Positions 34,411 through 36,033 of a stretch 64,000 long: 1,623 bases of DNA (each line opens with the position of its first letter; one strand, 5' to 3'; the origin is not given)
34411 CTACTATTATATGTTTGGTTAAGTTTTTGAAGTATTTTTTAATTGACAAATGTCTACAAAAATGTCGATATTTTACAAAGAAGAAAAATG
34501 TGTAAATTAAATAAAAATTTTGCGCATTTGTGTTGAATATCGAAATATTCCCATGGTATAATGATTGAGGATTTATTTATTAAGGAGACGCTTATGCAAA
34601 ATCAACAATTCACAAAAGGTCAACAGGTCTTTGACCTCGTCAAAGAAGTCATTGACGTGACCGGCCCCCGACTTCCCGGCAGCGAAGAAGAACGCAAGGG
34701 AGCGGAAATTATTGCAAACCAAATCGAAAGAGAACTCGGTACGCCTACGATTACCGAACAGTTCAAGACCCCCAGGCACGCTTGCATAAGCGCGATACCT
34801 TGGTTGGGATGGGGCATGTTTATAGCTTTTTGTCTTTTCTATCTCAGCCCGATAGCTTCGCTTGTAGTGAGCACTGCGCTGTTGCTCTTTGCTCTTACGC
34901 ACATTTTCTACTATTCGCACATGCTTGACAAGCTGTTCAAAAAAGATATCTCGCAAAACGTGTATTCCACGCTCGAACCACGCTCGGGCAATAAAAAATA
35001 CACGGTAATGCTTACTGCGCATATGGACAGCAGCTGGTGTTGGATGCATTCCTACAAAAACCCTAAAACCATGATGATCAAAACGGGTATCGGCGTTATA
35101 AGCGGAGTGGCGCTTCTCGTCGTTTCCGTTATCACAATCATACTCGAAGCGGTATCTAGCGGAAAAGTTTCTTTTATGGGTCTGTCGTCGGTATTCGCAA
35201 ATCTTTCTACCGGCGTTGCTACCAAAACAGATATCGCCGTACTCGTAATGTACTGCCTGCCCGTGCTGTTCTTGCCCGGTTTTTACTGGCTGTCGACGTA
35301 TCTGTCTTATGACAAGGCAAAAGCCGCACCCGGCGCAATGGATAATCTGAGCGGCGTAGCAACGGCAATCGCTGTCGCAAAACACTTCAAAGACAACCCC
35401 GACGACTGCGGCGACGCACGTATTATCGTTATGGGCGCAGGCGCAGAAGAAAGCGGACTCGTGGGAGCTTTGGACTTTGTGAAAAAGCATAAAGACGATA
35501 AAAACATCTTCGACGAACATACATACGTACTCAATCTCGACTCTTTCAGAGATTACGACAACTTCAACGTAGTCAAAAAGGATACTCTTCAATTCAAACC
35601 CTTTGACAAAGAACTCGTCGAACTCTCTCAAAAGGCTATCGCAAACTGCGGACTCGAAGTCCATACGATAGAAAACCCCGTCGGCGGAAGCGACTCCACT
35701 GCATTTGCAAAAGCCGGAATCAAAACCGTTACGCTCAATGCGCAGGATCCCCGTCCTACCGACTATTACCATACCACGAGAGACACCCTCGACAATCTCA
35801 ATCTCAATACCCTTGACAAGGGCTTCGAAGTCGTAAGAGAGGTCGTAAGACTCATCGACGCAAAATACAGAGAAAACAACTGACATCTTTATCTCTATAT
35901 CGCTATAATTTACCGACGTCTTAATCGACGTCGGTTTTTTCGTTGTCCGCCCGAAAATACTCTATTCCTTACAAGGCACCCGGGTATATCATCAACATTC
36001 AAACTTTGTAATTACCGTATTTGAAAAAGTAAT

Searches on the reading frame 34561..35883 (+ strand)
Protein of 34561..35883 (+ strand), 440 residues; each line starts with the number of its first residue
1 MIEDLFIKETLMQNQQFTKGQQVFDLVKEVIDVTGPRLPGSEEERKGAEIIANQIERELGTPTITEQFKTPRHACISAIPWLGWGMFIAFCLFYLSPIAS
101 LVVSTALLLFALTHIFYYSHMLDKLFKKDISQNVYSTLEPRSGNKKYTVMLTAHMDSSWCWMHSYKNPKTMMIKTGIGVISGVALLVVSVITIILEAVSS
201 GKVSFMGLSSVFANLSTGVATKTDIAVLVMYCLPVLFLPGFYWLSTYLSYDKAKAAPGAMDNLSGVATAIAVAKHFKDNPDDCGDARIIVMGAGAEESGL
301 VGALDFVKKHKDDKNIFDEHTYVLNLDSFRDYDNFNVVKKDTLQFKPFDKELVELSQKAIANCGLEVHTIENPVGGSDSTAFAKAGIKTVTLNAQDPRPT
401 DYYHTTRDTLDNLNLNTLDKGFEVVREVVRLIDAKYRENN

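Call 40: search_protein_families(library=pfam, proteins=[window:34561-35883:+], max_evalue=0.00001)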
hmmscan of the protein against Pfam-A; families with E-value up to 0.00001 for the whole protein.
window:34561-35883:+ (440 aa): 3 families
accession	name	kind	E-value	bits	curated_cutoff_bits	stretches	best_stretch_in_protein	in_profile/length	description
PF04389.22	Peptidase_M28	-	2.6e-27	96.2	21.3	1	250-428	21-192/193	Peptidase family M28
PF01546.33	Peptidase_M20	-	7.5e-08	33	24.6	1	256-429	30-204/206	Peptidase family M20/M25/M40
PF05343.19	Peptidase_M42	-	8.3e-06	25.5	23.2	0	256-411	129-282/292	M42 glutamyl aminopeptidase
